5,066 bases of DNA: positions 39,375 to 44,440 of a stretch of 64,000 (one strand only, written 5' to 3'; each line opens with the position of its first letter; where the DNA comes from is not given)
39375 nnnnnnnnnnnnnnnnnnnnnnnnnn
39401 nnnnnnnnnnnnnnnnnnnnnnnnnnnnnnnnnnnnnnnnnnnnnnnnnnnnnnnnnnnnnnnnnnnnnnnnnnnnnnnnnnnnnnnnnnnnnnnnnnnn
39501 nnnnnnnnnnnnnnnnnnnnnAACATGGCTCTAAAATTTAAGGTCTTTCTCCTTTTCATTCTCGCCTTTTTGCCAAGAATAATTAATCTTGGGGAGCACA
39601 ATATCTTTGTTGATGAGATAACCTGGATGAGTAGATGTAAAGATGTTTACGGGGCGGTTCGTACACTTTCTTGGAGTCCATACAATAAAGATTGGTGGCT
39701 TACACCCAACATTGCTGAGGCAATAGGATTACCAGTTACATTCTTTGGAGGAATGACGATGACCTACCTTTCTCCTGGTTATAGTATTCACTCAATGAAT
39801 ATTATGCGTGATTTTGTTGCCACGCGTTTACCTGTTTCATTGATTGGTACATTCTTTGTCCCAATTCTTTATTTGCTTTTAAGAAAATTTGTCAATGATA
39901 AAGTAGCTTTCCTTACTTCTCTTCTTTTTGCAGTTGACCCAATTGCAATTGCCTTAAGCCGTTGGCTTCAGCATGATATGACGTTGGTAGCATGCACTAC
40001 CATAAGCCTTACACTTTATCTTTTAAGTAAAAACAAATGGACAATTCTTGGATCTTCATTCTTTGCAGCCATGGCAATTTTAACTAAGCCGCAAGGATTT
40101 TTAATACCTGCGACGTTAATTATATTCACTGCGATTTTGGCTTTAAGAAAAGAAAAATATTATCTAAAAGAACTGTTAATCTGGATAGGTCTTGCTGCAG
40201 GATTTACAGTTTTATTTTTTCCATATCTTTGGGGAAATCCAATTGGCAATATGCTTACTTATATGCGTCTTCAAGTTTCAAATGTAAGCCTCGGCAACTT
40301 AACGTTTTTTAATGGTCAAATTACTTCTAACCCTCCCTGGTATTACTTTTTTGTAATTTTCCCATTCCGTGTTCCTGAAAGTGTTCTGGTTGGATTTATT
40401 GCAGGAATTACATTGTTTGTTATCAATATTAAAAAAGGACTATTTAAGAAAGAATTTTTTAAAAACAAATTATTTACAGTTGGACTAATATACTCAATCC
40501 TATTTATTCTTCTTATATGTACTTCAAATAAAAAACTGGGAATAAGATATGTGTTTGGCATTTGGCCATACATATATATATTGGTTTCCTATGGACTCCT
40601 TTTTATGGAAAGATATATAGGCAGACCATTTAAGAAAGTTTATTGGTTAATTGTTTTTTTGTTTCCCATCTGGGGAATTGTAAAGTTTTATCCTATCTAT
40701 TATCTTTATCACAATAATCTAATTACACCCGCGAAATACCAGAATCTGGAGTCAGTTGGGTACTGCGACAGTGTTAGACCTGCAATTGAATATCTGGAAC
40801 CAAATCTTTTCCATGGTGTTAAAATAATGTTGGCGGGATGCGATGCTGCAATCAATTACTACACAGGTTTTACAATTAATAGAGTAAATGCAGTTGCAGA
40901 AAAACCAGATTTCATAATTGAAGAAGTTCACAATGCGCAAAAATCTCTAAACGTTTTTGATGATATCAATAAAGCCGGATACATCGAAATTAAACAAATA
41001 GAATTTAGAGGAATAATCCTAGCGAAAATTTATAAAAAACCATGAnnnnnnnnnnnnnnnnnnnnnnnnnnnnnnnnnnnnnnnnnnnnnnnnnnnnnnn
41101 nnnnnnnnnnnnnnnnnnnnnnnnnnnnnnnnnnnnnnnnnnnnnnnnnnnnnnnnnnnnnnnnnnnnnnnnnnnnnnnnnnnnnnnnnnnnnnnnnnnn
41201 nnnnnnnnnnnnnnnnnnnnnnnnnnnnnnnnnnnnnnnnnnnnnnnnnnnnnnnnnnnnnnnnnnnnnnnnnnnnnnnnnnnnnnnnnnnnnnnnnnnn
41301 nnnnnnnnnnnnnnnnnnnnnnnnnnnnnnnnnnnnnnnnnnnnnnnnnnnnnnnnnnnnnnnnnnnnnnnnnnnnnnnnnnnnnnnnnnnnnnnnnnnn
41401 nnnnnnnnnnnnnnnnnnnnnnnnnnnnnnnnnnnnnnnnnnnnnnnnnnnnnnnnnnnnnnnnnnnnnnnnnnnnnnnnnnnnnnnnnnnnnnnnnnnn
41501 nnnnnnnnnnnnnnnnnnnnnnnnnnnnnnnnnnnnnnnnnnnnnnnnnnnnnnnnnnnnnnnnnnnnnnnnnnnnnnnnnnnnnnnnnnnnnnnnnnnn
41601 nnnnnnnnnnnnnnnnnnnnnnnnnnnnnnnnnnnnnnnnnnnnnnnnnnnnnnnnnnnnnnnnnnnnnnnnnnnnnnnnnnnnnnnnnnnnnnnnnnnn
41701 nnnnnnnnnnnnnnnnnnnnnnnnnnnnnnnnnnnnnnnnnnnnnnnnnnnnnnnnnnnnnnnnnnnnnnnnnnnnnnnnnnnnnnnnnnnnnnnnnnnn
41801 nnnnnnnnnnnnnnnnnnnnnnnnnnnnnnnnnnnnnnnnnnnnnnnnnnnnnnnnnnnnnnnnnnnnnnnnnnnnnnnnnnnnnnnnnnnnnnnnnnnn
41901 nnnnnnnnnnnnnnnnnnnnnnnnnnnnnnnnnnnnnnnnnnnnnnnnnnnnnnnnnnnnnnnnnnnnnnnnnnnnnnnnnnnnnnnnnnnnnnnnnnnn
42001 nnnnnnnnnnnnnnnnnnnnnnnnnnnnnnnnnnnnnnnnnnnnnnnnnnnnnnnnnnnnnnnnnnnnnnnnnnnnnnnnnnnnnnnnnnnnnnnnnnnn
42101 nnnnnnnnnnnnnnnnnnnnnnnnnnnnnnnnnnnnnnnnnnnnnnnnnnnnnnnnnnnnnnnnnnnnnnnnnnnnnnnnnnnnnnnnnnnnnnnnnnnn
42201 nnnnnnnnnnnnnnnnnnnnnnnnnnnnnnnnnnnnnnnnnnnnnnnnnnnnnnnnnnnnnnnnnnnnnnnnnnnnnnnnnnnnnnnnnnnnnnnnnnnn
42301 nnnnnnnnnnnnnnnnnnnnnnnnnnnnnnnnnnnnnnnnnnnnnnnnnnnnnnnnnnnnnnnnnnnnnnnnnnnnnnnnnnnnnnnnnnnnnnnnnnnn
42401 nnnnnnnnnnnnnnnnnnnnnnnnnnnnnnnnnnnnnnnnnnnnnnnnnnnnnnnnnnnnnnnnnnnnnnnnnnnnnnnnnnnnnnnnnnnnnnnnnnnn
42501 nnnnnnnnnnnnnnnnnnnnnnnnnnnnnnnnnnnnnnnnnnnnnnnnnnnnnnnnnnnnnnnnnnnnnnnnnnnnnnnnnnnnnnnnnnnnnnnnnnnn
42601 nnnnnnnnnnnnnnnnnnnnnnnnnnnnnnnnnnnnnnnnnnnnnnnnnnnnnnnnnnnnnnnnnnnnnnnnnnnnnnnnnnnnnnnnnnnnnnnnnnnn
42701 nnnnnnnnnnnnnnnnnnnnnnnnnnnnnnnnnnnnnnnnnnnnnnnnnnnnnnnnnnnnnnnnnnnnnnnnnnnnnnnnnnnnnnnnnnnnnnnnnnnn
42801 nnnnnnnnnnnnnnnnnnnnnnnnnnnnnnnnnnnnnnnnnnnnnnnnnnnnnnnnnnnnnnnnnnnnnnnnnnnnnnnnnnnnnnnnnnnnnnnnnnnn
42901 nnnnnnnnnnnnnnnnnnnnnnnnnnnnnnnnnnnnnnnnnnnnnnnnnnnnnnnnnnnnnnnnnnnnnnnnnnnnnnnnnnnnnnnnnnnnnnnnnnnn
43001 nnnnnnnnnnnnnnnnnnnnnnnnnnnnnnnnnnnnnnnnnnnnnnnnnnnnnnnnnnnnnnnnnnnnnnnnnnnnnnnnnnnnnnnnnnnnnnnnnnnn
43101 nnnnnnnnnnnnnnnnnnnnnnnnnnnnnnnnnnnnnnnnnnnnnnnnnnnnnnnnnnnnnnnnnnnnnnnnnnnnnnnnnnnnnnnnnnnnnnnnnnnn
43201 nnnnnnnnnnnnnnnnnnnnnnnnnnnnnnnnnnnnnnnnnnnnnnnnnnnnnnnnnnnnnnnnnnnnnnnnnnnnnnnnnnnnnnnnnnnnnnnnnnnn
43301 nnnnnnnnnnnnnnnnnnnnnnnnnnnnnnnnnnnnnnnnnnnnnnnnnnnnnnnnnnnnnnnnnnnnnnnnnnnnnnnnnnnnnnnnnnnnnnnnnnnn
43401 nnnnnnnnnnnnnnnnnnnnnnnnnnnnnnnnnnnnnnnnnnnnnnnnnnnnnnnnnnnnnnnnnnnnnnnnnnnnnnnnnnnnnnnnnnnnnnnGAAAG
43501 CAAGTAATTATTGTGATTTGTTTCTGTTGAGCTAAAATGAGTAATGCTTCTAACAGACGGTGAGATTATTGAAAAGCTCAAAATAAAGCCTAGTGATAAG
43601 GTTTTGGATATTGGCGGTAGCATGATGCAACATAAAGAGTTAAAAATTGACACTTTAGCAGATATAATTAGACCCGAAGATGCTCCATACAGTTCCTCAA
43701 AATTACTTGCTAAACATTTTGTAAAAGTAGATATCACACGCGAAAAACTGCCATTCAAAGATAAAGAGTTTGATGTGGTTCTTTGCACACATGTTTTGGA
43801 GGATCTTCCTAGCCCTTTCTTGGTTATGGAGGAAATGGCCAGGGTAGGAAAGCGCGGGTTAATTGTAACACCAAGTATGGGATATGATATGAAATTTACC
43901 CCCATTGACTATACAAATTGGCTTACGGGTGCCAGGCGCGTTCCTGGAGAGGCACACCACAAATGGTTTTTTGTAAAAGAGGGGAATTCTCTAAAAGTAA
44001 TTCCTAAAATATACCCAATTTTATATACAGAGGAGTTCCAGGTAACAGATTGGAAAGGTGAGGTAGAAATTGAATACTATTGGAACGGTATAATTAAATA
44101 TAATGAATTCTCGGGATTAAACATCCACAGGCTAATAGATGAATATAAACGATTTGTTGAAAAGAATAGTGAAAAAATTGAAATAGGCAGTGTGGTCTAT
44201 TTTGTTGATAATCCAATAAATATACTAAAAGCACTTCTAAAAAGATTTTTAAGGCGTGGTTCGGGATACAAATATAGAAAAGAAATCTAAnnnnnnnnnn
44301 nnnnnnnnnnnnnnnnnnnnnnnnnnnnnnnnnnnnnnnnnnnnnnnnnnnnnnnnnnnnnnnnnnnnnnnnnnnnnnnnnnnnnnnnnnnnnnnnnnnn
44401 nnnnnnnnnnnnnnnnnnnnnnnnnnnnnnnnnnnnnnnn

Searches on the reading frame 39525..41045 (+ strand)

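Call 26: search_protein_families(library=pfam, proteins=[window:39525-41045:+], max_evalue=0.001)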
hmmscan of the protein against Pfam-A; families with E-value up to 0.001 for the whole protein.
window:39525-41045:+ (506 aa): 1 family
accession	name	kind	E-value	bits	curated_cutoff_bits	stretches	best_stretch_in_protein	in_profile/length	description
PF13231.12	PMT_2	-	3.9e-11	43.8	26.1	1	96-236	20-159/160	Dolichyl-phosphate-mannose-protein mannosyltransferase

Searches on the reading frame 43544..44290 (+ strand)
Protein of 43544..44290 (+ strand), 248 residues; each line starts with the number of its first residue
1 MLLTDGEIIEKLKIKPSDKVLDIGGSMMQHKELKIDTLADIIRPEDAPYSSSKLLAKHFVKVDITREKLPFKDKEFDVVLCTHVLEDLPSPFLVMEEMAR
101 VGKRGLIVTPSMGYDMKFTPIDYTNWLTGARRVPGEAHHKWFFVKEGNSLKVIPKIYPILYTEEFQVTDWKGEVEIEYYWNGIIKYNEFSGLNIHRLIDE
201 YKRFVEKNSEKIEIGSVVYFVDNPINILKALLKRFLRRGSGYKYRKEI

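Call 30: search_protein_families(library=pfam, proteins=[window:43544-44290:+], max_evalue=0.001)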
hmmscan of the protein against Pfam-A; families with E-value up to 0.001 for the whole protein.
window:43544-44290:+ (248 aa): 4 families
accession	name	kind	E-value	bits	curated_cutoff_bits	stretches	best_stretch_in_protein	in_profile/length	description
PF08241.18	Methyltransf_11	-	6e-09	36.9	21.2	1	58-105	45-90/95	Methyltransferase domain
PF07021.18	MetW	-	3.6e-06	27.2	21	1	14-114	11-114/193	Methionine biosynthesis protein MetW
PF13847.12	Methyltransf_31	-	4.2e-06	26.9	27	1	58-108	57-108/145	Methyltransferase domain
PF13649.12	Methyltransf_25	-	0.00058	20.9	27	0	56-105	47-96/97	Methyltransferase domain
